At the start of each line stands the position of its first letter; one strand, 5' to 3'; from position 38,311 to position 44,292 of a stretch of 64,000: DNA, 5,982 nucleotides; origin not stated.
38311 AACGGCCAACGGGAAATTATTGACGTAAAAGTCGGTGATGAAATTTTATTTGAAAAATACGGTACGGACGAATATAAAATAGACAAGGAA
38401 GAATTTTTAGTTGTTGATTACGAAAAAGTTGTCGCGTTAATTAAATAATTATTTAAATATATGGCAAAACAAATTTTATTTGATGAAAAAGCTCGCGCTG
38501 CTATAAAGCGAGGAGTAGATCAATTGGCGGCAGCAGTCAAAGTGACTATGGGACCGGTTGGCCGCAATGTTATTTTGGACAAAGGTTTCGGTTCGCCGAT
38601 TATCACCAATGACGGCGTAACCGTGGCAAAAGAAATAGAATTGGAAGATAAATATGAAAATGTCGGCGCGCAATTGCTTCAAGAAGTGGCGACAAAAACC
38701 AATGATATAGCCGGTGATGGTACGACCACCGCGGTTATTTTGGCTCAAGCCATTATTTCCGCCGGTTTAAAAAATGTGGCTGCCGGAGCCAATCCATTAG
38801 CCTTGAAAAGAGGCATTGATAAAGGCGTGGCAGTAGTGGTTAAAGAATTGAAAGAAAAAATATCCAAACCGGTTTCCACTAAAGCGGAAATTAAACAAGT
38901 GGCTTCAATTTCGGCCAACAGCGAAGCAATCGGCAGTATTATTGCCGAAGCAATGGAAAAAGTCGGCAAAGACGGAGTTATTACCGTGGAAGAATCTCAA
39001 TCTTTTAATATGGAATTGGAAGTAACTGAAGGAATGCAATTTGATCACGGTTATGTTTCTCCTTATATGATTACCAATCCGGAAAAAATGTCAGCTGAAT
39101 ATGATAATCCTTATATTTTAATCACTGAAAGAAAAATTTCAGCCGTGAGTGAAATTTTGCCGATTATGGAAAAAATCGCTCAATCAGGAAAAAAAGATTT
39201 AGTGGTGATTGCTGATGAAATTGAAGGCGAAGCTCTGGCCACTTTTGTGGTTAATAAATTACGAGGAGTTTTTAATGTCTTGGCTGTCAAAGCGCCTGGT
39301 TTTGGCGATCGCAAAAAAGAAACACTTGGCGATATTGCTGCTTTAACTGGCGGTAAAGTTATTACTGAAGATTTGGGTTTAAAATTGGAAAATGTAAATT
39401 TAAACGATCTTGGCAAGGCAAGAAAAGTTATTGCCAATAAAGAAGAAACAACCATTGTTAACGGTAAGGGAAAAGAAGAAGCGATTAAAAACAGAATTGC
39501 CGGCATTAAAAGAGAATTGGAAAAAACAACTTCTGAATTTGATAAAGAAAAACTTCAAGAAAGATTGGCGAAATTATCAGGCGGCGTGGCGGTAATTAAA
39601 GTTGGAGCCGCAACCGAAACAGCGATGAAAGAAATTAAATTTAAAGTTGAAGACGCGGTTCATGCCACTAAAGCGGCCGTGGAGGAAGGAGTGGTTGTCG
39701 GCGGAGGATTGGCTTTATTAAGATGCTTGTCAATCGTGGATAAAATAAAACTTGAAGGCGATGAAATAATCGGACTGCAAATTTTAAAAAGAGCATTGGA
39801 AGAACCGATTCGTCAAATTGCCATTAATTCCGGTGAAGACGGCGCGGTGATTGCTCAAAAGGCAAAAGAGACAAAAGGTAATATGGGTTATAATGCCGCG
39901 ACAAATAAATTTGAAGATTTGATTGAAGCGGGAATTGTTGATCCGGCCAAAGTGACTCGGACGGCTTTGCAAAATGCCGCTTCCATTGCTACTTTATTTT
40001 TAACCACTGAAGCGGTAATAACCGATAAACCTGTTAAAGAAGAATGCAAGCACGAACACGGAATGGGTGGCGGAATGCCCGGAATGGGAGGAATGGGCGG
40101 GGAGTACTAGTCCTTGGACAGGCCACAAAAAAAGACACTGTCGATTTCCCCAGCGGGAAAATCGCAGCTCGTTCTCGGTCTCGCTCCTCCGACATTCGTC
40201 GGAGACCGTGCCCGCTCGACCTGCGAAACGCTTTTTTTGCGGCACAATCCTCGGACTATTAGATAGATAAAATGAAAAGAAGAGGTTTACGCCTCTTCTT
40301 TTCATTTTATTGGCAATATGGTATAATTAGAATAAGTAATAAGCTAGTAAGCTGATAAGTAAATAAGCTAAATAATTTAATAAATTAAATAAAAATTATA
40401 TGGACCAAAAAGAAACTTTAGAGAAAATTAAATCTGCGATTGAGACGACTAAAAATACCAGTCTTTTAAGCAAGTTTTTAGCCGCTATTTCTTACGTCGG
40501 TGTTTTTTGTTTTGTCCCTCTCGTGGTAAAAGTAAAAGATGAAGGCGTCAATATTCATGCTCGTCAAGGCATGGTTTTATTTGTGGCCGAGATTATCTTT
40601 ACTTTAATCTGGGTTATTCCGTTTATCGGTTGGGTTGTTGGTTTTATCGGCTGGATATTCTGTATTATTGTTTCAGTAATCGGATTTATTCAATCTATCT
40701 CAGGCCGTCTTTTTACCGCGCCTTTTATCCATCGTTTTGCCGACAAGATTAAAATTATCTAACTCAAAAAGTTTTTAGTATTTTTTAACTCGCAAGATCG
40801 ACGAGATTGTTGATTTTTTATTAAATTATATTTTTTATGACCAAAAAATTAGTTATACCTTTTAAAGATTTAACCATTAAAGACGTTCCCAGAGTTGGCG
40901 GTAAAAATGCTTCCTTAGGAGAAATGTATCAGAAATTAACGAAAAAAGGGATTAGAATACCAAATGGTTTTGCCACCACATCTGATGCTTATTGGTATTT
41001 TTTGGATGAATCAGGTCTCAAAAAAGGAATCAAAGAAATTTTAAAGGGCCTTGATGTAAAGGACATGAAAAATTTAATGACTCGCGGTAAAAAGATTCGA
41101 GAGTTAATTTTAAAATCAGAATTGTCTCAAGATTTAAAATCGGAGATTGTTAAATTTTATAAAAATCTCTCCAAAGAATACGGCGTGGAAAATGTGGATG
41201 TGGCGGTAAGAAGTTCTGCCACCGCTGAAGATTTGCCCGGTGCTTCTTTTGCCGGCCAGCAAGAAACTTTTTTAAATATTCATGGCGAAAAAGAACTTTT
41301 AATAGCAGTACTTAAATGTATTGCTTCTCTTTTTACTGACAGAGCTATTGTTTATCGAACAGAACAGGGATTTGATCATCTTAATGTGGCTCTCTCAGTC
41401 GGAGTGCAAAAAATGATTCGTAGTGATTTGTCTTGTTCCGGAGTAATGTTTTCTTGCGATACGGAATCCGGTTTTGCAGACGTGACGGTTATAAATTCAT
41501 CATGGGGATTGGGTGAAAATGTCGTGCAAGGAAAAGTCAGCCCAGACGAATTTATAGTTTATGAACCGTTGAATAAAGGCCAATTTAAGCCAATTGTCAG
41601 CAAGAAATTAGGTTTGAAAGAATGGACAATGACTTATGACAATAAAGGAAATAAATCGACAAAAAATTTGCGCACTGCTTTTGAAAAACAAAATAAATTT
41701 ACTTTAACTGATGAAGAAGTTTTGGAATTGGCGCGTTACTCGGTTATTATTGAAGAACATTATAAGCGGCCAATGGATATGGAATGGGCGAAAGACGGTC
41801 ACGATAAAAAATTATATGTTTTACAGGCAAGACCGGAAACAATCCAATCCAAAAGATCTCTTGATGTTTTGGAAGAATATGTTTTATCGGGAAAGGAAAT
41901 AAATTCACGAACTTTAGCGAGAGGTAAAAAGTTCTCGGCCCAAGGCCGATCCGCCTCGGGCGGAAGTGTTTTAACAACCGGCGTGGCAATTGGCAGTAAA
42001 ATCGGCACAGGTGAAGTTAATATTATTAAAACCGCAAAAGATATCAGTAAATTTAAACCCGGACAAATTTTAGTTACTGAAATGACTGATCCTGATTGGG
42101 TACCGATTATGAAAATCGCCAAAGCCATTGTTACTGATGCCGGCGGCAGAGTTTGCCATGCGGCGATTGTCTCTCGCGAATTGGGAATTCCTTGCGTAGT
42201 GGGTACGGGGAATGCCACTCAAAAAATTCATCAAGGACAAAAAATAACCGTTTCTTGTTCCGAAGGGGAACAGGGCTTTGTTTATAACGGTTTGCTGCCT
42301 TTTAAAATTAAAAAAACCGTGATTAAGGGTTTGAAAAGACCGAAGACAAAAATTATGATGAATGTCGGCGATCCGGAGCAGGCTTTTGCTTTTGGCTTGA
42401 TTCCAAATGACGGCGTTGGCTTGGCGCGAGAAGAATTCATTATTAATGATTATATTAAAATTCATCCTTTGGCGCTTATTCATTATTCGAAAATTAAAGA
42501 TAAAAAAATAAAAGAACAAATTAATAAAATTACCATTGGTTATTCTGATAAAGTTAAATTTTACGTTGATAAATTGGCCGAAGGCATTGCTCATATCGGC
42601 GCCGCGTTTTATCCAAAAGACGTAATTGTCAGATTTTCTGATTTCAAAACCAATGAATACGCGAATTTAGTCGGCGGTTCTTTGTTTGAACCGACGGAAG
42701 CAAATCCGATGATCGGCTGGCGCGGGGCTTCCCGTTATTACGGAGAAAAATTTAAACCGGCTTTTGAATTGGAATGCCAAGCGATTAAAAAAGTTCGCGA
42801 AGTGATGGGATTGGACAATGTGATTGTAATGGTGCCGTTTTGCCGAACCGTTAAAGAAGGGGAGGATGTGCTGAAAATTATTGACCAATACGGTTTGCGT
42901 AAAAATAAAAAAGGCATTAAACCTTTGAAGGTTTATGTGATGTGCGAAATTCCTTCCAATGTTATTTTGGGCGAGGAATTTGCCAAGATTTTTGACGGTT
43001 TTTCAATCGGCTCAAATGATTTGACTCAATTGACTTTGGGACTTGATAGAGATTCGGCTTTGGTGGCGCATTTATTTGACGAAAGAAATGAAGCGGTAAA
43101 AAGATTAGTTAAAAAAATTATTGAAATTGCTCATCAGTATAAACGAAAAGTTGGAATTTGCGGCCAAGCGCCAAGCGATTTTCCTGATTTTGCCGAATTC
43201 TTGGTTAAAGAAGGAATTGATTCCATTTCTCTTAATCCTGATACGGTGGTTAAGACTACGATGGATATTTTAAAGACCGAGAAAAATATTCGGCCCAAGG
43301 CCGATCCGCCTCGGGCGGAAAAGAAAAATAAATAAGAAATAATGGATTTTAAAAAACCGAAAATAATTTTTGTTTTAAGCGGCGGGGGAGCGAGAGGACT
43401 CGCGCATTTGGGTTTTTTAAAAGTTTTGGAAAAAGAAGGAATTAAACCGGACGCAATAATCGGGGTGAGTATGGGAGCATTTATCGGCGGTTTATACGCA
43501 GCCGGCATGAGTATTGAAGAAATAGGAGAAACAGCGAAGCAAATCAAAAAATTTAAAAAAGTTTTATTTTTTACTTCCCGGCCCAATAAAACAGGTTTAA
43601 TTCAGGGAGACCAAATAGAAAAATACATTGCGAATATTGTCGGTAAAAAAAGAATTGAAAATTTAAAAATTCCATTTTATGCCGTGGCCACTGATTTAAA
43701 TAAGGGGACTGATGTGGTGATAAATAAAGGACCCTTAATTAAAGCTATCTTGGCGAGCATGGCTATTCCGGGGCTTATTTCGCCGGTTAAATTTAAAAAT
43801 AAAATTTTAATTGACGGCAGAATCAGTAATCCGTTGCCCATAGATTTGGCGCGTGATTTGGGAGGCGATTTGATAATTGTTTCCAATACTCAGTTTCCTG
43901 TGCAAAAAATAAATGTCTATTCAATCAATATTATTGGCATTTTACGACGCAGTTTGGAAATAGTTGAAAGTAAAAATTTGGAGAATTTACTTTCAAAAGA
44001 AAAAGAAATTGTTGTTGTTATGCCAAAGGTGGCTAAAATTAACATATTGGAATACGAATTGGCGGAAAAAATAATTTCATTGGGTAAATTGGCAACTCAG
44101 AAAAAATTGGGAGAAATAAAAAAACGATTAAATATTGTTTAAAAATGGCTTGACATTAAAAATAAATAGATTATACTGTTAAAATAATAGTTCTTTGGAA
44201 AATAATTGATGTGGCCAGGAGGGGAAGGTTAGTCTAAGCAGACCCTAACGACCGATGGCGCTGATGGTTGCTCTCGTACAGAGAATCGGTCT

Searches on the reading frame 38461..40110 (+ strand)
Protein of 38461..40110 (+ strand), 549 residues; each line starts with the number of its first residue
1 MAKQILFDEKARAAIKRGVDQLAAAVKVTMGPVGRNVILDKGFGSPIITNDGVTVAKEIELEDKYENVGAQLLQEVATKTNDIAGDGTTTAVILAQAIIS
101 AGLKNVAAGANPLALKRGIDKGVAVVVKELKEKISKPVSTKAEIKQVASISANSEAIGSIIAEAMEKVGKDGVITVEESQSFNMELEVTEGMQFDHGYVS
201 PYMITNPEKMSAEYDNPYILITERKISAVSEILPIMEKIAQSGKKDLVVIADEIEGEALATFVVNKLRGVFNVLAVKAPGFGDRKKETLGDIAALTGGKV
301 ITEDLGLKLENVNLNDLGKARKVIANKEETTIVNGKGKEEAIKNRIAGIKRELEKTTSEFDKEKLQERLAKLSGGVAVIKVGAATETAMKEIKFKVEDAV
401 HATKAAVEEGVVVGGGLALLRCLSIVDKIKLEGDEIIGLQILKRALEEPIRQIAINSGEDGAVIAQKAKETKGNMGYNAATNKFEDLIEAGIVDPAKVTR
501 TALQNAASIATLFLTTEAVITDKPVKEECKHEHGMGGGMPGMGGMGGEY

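Call 53: search_protein_families(library=pfam, proteins=[window:38461-40110:+])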
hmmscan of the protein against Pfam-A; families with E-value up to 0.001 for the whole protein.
window:38461-40110:+ (549 aa): 1 family
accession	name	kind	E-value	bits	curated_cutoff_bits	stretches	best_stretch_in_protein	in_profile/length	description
PF00118.29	Cpn60_TCP1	-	1.4e-76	258.6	34.3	1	22-524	1-490/490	TCP-1/cpn60 chaperonin family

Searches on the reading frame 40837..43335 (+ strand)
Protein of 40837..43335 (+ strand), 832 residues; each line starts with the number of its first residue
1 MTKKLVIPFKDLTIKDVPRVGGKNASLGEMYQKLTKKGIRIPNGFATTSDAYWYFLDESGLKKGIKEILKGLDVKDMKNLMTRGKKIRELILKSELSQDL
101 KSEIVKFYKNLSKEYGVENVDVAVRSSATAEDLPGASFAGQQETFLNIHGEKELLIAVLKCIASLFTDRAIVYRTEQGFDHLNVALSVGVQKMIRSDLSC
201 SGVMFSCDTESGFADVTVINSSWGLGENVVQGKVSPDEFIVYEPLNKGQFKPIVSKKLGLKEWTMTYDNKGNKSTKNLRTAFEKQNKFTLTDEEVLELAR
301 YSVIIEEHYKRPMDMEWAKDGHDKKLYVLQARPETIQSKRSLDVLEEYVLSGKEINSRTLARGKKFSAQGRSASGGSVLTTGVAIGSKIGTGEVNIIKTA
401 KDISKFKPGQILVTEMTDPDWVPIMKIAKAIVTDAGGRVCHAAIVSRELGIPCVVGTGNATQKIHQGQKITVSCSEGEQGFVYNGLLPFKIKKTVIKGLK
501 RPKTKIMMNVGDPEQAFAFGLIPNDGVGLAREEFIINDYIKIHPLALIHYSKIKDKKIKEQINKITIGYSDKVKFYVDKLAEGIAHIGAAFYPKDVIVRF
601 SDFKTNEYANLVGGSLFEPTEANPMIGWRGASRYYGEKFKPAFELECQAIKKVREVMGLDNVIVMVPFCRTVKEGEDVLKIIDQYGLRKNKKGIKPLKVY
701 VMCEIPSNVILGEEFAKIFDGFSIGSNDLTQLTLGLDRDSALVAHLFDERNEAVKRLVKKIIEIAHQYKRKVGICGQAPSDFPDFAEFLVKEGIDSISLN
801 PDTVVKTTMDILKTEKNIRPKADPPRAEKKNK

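Call 53: search_protein_families(library=pfam, proteins=[window:40837-43335:+])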
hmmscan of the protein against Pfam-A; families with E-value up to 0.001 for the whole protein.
window:40837-43335:+ (832 aa): 3 families
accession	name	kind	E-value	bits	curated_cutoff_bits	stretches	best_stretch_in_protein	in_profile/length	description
PF01326.24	PPDK_N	-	4.4e-124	414.5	27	1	18-341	2-316/328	Pyruvate phosphate dikinase, AMP/ATP-binding domain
PF02896.24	PEP-utilizers_C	-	5.8e-63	213.2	22.8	1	502-813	18-290/293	PEP-utilising enzyme, PEP-binding domain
PF00391.29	PEP-utilizers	-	5.4e-28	96.8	23.1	1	406-477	1-72/72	PEP-utilising enzyme, mobile domain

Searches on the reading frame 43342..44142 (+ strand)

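Call 53: search_protein_families(library=pfam, proteins=[window:43342-44142:+])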
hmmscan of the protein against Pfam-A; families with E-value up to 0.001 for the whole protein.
window:43342-44142:+ (266 aa): 1 family
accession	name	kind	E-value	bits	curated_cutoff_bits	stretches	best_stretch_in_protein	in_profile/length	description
PF01734.28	Patatin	-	1.9e-34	120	27.7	1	11-170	2-190/191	Patatin-like phospholipase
